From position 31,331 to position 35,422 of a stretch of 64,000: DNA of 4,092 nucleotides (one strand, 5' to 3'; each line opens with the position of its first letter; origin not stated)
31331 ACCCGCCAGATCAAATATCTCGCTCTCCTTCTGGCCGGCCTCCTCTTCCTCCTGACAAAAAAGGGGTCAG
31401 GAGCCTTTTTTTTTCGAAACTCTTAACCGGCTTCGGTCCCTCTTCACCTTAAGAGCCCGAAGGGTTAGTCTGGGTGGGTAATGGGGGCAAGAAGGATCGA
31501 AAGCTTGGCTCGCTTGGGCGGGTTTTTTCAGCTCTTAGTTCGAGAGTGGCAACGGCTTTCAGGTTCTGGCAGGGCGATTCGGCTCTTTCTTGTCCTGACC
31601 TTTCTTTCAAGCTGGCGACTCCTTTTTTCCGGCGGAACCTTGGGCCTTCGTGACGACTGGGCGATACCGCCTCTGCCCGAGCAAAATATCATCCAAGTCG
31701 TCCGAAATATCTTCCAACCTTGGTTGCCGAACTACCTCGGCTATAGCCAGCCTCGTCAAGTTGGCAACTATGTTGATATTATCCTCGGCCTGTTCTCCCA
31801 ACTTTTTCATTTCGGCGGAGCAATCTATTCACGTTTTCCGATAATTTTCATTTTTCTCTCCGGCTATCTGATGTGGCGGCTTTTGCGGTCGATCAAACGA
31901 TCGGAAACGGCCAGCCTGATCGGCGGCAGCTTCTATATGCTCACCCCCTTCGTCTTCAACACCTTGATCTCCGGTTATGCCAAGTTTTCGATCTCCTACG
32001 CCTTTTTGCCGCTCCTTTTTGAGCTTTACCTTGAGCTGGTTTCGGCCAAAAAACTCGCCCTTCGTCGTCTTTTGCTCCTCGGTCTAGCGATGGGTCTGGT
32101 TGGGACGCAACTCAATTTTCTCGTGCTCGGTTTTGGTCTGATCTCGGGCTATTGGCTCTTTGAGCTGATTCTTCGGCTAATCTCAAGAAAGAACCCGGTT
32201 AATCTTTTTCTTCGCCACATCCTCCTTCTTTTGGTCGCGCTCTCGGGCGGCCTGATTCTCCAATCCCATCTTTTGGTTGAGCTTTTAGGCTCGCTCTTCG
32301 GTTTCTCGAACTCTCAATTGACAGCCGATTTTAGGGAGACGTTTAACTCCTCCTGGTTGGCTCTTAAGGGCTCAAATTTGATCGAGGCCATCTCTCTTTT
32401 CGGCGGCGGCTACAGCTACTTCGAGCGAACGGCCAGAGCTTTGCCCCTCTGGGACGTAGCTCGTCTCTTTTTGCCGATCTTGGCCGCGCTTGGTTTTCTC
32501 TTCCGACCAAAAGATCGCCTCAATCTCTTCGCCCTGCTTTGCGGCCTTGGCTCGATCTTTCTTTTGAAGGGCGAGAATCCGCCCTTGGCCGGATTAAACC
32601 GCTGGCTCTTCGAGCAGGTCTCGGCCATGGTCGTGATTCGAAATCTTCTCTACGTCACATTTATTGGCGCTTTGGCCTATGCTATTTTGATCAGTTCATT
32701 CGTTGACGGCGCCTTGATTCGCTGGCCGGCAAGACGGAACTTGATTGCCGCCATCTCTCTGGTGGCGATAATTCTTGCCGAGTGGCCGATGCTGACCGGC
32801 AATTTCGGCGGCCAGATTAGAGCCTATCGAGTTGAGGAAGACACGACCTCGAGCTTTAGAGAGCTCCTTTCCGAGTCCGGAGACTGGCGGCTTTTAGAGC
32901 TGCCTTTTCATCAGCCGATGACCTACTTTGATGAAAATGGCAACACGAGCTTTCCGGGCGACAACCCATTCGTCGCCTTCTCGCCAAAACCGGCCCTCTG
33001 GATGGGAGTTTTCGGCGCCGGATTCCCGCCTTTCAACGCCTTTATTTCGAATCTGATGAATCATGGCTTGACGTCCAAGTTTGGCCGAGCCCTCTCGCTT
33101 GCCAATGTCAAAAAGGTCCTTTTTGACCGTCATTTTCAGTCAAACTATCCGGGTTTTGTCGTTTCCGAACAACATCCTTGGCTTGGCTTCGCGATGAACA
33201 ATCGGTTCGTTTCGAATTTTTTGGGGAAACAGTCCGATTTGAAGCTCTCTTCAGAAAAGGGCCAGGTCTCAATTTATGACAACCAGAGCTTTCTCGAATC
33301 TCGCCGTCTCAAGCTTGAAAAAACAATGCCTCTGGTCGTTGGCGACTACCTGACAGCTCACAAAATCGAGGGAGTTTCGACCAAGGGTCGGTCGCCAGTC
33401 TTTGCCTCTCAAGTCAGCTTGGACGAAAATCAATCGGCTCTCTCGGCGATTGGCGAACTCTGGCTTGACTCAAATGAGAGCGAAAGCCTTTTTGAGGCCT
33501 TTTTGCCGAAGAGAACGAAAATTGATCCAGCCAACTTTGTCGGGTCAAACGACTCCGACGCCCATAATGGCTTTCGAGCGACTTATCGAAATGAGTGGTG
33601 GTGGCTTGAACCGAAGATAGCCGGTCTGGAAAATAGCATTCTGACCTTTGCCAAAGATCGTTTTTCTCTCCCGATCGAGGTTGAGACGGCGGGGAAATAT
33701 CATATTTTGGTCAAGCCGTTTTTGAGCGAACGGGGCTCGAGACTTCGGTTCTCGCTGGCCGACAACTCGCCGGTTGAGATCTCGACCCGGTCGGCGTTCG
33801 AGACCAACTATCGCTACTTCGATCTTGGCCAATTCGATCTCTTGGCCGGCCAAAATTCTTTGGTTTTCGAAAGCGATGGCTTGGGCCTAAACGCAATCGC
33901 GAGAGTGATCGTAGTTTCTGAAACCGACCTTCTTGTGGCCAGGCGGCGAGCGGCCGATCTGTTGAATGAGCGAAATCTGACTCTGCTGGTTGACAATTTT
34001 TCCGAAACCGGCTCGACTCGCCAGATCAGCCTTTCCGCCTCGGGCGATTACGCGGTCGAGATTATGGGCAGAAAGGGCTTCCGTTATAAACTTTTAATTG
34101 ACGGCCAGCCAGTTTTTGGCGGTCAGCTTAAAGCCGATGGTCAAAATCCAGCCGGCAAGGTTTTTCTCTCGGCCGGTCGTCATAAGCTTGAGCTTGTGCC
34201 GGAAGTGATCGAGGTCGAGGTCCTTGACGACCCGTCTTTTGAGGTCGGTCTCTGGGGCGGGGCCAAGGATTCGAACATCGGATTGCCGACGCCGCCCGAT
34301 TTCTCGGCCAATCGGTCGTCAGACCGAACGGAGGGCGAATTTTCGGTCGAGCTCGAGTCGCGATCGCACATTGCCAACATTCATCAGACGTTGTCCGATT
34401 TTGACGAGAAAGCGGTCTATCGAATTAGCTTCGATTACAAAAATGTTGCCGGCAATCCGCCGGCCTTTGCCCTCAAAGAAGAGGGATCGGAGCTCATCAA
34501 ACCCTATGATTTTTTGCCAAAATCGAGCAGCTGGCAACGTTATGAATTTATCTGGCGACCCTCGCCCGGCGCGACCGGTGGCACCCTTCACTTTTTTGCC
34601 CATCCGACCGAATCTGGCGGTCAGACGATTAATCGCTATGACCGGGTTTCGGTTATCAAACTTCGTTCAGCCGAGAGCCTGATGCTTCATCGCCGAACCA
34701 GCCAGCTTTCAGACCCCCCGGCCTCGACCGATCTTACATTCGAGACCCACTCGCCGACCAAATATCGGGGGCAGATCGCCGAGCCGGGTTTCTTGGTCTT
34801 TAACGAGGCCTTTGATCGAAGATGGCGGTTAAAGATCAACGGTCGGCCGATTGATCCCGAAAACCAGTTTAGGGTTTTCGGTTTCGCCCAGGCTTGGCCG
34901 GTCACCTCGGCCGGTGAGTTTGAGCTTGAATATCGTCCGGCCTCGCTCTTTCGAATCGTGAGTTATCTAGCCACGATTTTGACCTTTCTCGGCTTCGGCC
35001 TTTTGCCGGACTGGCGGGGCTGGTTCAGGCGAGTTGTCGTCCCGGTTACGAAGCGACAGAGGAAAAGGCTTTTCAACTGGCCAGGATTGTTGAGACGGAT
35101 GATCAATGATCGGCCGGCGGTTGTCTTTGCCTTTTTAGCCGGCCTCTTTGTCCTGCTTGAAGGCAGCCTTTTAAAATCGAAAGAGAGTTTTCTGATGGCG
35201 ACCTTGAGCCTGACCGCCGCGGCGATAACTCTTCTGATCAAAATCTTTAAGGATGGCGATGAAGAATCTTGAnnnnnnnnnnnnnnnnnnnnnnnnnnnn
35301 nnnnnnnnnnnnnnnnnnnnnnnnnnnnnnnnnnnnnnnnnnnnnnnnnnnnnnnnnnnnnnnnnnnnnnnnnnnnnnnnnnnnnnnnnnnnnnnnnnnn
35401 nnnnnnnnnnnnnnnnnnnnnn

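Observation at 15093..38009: Expanded family of five paralogous giant YfhO-like / GT-C-type membrane proteins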

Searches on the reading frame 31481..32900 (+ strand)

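Call 25: search_protein_families(library=pfam, proteins=[window:31481-32900:+], max_evalue=10)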
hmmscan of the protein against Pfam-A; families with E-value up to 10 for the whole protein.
window:31481-32900:+ (473 aa): 1 family
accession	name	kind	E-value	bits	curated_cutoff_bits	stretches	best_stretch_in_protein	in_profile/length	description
PF21704.3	POLH-Rev1_HhH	-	0.087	13.5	27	1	259-293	16-49/56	DNApol eta/Rev1, HhH motif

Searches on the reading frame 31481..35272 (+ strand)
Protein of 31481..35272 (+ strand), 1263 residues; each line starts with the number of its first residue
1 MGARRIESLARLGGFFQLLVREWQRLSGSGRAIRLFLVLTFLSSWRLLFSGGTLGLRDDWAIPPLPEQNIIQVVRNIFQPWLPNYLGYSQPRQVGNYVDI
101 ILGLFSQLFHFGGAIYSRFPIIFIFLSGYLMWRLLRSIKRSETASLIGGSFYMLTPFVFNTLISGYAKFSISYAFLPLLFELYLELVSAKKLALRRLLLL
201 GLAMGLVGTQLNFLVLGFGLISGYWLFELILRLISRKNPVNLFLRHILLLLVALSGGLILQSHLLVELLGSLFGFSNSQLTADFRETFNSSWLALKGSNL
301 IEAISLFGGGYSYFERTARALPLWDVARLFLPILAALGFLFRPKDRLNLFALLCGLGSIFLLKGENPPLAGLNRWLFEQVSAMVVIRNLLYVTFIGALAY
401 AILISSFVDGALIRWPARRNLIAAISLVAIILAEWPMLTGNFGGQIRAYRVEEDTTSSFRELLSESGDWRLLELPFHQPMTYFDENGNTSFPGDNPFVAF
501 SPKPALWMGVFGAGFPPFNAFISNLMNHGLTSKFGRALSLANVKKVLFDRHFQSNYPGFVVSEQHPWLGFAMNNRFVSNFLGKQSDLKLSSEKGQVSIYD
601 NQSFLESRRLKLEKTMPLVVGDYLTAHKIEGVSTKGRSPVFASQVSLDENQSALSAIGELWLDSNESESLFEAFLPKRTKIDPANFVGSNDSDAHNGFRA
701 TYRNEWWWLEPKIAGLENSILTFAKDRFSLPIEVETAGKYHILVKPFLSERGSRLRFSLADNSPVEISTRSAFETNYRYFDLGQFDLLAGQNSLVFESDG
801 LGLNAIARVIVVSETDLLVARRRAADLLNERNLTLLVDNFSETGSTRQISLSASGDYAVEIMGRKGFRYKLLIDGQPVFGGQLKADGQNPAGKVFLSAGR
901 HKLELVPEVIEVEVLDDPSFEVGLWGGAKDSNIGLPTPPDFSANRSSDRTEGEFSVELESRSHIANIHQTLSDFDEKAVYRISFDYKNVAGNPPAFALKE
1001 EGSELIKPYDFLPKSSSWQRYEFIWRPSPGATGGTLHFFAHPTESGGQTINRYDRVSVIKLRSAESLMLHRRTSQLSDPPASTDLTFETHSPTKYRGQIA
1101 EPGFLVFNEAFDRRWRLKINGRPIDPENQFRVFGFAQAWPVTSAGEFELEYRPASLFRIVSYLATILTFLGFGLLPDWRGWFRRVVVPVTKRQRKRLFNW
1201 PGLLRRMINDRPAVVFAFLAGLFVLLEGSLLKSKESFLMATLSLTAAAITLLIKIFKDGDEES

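Call 3: search_protein_families(library=pfam, proteins=[window:31481-35272:+], max_evalue=0.1)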
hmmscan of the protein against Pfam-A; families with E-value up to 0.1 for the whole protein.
window:31481-35272:+ (1263 aa): 1 family
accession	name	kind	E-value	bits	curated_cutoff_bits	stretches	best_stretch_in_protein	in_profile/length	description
PF02018.23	CBM_4_9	-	0.0015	19.3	25.9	1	947-1042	28-133/136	Carbohydrate binding domain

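Call 4: search_protein_families(library=ncbifam, proteins=[window:31481-35272:+], max_evalue=0.1)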
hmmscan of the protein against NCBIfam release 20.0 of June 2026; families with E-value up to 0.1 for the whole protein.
window:31481-35272:+ (1263 aa): 1 family
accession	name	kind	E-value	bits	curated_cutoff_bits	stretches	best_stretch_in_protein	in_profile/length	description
NF053599.1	transp_MmpA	equivalog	8.8e-09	34.5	210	2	318-477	245-401/543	MmpA family trehalose lipid delivery protein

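Call 11: search_solved_structures(query=window:31481-35272:+, max_evalue=1)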
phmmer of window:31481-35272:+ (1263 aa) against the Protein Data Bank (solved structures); distinct sequences matched with E-value up to 1: 0.

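Call 12: find_homologous_proteins(query=window:31481-35272:+)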
Query window:31481-35272:+ (1263 aa): 5 proteins with E <= 0.001 among 8000 candidates.
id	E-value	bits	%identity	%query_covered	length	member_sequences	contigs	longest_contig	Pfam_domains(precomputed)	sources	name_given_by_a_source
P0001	0.0e+0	2850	100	100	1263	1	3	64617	-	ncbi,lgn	-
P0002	8.3e-37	145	26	59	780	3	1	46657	PF10131.16,PF11847.14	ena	-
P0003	1.6e-17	81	26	38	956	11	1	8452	-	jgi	-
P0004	4.1e-9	53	21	40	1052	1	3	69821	PF11847.14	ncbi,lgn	-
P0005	1.3e-4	38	38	7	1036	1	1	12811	PF11847.14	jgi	jgi:hypothetical protein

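Call 13: find_encoding_contigs(protein=P0001, flank=1000, max_places=3)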
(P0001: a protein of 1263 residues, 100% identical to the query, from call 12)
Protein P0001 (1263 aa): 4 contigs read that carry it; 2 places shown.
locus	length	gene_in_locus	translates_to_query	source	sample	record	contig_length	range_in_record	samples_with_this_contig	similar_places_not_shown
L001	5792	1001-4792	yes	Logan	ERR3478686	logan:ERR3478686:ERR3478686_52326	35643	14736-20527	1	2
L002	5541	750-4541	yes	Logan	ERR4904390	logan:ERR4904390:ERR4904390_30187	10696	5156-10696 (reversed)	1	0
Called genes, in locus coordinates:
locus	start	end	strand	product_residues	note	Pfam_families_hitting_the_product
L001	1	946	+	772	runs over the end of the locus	-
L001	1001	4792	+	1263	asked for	-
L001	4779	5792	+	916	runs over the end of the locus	-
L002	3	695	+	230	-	?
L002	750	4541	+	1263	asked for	-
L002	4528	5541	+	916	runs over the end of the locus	-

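Call 28: find_related_loci(query=A3, collection=genome_contigs, flank=10000)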
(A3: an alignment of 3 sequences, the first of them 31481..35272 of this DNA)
Query A3 (1263 aa) in genome_contigs; peptide patterns used: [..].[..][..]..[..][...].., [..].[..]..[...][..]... (x = any residue, [..] = any of these).
16 stretches matched a pattern; 4 encode a relative of the query (tblastn E <= 1e-3); 4 distinct loci.
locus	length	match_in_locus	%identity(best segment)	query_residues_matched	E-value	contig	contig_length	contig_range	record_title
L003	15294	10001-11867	30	329-1170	6e-9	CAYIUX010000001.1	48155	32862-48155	MAG TPA_asm: uncultured Gammaproteobacteria bacterium isolate ERP119705_co5_62 genome assembly, contig: NODE_673_length_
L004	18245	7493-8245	23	329-604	2e-9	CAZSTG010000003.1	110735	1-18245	MAG TPA_asm: uncultured Gammaproteobacteria bacterium isolate SRP294416_co1_745 genome assembly, contig: NODE_150_length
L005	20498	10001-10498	26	329-485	7e-8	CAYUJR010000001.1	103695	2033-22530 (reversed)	MAG TPA_asm: uncultured Gammaproteobacteria bacterium isolate SRP090828_co2_75 genome assembly, contig: NODE_73_length_1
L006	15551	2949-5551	24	331-1175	6e-7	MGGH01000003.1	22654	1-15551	MAG: Candidatus Woesebacteria bacterium RIFCSPHIGHO2_01_FULL_39_23 rifcsphigho2_01_scaffold_13433, whole genome shotgun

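Call 48: find_encoding_contigs(protein=P0004, flank=10000, max_places=2)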
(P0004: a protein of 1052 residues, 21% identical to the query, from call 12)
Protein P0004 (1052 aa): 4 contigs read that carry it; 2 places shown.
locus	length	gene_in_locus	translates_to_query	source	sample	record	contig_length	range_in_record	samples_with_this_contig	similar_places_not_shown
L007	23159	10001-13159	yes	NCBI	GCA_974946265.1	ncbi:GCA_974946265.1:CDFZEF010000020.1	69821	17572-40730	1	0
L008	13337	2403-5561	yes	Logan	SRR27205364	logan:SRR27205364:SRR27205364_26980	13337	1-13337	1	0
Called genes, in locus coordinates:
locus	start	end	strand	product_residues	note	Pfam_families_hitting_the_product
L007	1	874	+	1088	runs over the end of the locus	-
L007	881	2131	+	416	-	PF00534:Glycos_transf_1, PF13692:Glyco_trans_1_4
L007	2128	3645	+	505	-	PF02310:B12-binding, PF04055:Radical_SAM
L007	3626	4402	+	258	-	PF13489:Methyltransf_23, PF01209:Ubie_methyltran (weak), PF05175:MTS (faint), PF08241:Methyltransf_11, PF08242:Methyltransf_12, PF13649:Methyltransf_25, PF13847:Methyltransf_31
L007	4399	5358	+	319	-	PF01073:3Beta_HSD, PF01370:Epimerase, PF04321:RmlD_sub_bind, PF07993:NAD_binding_4 (faint), PF16363:GDP_Man_Dehyd, PF02719:Polysacc_synt_2 (weak)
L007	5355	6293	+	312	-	PF00106:adh_short (faint), PF01073:3Beta_HSD, PF01370:Epimerase, PF02719:Polysacc_synt_2, PF04321:RmlD_sub_bind, PF07993:NAD_binding_4, PF16363:GDP_Man_Dehyd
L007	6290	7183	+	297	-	PF01073:3Beta_HSD, PF01370:Epimerase, PF02719:Polysacc_synt_2, PF04321:RmlD_sub_bind, PF13460:NAD_binding_10 (weak), PF16363:GDP_Man_Dehyd, PF07993:NAD_binding_4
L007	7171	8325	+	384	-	PF00534:Glycos_transf_1, PF13692:Glyco_trans_1_4, PF26337:Gtf3_C (weak)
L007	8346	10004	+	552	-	PF02543:Carbam_trans_N, PF16861:Carbam_trans_C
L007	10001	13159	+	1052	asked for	PF11847:GT-C_AftD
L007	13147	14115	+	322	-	PF13489:Methyltransf_23, PF07021:MetW, PF13847:Methyltransf_31, PF08241:Methyltransf_11, PF08242:Methyltransf_12, PF13649:Methyltransf_25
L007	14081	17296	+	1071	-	PF11847:GT-C_AftD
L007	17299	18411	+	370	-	-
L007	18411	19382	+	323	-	-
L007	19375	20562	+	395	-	PF11832:DUF3352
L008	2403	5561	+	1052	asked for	PF11847:GT-C_AftD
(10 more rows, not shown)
